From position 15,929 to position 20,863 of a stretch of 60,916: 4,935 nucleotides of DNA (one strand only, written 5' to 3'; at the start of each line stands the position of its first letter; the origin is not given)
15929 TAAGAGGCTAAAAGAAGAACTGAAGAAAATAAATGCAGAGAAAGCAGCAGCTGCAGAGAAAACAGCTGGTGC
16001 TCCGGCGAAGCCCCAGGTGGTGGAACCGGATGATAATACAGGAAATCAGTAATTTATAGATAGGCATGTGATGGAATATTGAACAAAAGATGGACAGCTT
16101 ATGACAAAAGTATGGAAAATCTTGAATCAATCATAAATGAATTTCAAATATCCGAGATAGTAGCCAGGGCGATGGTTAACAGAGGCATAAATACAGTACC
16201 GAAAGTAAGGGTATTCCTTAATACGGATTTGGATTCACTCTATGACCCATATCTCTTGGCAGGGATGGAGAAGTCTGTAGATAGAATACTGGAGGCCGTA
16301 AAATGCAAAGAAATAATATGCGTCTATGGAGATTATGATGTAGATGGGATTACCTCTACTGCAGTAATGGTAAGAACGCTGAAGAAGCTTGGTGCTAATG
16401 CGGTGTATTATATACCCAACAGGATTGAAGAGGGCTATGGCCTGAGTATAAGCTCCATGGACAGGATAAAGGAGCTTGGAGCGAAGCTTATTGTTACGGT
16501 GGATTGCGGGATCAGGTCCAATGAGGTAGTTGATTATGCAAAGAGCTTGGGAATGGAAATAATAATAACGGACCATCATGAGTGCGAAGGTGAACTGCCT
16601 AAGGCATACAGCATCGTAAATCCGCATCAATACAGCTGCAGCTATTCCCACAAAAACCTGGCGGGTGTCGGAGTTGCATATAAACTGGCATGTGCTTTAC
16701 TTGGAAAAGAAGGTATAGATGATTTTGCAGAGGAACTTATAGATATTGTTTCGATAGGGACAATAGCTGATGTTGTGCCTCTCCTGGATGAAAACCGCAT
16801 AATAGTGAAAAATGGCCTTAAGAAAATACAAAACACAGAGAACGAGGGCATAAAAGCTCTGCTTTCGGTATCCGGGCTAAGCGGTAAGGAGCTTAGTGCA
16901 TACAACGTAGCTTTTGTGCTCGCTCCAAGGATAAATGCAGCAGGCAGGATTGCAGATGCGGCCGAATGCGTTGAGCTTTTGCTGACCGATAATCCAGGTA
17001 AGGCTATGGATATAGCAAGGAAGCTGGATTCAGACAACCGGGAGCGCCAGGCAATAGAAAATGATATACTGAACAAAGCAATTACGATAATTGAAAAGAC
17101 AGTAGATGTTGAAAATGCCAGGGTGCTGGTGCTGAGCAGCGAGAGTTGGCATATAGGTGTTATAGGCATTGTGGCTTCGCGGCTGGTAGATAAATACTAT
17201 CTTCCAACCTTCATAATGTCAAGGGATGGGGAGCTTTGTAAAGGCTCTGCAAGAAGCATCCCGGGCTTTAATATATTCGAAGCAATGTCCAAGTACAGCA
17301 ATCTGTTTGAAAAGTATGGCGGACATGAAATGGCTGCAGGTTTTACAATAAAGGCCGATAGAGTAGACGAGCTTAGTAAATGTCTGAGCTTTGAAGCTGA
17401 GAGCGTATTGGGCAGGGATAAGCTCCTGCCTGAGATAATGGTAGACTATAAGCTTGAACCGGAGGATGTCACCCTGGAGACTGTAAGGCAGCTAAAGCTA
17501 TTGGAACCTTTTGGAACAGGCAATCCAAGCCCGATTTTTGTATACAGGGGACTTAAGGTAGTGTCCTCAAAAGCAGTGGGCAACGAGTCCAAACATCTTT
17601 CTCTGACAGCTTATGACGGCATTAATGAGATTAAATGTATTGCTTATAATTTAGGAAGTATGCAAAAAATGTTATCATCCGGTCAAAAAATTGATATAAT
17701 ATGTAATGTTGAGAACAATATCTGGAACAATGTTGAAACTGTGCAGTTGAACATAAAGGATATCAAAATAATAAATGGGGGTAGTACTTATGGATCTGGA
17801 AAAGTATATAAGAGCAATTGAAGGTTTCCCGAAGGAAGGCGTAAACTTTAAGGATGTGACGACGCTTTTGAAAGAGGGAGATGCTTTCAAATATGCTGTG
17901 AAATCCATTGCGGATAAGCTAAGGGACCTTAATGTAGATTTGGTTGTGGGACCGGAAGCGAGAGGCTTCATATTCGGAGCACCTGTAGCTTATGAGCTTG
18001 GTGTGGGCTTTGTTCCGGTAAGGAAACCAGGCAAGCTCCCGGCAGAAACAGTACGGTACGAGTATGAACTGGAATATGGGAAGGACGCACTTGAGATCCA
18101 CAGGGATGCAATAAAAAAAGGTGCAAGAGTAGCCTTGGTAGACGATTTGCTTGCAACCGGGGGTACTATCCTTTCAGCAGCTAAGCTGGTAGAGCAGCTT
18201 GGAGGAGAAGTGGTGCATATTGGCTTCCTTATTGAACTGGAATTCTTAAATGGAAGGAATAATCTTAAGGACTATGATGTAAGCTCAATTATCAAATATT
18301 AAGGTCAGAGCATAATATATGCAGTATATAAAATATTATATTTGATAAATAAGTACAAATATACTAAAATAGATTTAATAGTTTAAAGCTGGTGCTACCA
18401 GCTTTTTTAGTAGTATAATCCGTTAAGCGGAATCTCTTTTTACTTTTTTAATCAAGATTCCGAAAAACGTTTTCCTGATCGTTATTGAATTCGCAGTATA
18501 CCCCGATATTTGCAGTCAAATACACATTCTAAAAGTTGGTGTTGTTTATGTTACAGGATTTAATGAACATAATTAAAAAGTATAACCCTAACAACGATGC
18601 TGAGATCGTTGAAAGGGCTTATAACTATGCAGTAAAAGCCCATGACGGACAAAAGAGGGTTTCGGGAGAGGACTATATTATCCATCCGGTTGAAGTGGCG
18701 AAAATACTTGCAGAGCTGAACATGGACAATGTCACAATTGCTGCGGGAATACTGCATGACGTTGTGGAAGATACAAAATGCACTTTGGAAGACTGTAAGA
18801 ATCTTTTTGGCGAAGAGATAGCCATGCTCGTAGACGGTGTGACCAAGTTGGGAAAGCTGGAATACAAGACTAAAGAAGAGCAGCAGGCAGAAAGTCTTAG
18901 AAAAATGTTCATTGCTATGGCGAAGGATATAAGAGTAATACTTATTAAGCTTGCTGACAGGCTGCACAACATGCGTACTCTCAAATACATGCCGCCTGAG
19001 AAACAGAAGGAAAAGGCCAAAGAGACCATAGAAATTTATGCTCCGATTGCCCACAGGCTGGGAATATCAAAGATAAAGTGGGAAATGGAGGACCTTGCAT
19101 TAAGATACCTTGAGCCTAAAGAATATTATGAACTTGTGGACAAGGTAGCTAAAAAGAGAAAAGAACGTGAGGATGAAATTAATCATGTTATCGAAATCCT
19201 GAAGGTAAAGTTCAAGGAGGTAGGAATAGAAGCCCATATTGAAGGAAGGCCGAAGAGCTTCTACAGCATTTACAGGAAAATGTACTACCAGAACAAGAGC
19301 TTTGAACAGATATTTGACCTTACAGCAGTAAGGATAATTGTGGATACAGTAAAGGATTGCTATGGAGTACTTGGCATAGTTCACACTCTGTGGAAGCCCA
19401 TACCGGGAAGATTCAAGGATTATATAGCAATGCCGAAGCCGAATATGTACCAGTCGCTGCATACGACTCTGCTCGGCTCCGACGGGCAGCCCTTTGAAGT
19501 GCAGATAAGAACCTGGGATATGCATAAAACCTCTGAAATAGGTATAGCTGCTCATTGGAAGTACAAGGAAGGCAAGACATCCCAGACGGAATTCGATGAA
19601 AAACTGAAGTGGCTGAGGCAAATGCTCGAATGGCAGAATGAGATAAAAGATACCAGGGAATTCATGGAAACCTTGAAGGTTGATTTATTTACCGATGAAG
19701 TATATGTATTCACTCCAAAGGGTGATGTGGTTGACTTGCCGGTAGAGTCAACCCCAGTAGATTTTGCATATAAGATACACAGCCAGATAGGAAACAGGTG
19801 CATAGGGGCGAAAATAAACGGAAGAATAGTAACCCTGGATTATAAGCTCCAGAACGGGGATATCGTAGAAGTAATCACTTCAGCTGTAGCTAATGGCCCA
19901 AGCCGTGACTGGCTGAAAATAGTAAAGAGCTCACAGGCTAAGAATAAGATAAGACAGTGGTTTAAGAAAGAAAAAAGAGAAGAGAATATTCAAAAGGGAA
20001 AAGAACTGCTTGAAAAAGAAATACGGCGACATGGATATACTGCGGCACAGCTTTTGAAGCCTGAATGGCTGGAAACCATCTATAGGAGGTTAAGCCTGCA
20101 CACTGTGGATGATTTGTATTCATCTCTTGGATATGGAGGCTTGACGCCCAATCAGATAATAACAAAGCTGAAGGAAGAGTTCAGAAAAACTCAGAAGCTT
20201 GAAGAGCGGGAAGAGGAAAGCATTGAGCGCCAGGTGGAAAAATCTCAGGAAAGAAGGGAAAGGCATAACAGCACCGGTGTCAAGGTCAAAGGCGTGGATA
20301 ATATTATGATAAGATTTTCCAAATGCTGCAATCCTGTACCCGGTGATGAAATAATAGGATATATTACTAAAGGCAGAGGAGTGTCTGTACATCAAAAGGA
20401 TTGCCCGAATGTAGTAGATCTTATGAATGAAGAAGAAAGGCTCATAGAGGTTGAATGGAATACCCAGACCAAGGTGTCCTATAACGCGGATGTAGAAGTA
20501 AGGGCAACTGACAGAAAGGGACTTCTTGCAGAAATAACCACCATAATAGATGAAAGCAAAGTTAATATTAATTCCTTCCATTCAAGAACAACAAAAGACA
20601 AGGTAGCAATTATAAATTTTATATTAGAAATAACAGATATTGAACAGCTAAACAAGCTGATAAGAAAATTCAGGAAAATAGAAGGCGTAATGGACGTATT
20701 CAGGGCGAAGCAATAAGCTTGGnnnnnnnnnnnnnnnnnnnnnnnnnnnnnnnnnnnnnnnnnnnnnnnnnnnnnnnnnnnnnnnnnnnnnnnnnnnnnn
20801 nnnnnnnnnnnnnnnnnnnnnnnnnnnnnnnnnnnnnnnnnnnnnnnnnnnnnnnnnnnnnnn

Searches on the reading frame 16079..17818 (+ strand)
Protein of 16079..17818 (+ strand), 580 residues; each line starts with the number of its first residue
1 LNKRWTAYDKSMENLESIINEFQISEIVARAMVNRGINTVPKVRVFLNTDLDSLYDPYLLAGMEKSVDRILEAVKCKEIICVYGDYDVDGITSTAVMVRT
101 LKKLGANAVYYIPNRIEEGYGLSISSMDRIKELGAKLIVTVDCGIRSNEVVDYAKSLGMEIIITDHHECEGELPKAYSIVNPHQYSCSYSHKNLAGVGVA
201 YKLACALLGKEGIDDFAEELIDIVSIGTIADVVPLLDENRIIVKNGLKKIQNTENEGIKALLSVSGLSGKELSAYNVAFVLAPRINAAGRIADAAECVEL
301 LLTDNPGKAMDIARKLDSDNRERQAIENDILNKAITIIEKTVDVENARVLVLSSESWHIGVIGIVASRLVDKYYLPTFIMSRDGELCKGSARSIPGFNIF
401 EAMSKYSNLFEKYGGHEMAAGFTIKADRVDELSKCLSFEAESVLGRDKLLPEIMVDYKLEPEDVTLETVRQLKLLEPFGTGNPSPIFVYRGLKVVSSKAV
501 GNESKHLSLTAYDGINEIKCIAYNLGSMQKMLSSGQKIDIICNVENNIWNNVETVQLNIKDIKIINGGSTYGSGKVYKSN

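Call 54: search_protein_families(library=pfam, proteins=[window:16079-17818:+], max_evalue=0.00001)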
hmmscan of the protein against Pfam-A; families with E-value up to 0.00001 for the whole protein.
window:16079-17818:+ (580 aa): 3 families
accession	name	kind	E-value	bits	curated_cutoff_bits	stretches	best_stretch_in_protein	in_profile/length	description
PF01368.27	DHH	-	2.3e-29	102.6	28.1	1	80-228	2-125/125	DHH family, N-terminal domain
PF17768.7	RecJ_OB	-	2.4e-29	102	27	1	455-561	1-107/107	RecJ OB domain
PF02272.25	DHHA1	-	1.8e-15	57.7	25.9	1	347-434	2-94/102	DHHA1 domain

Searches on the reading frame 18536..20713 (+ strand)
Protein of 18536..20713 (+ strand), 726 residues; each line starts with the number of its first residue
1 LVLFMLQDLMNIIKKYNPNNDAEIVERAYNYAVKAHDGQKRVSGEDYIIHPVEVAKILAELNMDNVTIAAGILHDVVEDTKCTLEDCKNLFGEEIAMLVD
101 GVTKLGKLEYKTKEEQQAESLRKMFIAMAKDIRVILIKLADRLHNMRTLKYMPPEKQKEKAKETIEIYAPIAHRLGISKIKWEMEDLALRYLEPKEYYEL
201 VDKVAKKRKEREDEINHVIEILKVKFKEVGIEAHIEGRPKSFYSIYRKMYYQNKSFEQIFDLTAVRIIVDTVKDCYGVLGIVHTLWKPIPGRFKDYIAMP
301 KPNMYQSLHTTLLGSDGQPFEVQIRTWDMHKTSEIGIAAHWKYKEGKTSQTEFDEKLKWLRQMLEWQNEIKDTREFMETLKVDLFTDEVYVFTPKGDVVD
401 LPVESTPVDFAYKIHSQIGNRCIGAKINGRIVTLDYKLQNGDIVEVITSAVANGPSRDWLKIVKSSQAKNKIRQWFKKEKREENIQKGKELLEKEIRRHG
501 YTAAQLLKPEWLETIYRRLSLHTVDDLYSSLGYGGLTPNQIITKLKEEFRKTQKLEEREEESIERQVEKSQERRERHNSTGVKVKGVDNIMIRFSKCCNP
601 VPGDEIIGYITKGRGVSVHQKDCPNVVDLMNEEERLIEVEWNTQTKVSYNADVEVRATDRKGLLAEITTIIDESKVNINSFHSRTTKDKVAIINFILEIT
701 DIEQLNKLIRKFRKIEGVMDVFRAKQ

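Call 54: search_protein_families(library=pfam, proteins=[window:18536-20713:+], max_evalue=0.00001)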
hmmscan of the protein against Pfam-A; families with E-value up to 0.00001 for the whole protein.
window:18536-20713:+ (726 aa): 7 families
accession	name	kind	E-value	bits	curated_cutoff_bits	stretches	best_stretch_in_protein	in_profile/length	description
PF13328.12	HD_4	-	2.3e-51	174.1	27.2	1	28-177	1-155/156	HD domain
PF04607.23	RelA_SpoT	-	1.7e-44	151.1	27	1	237-347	1-112/113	Region found in RelA / SpoT proteins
PF02824.27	TGS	-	9.5e-25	86.9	22.2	1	389-448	1-60/60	TGS domain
PF13291.12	ACT_4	-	8.1e-23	81.3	27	1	647-723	3-80/80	ACT domain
PF19296.4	RelA_AH_RIS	-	2.4e-14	54.3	23.8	1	462-635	3-184/185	RelA/SpoT, AH and RIS domains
PF01842.31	ACT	-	1.5e-13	50.7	27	1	653-716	3-65/66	ACT domain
PF01966.28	HD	-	8e-12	45.9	22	1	47-146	1-116/116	HD domain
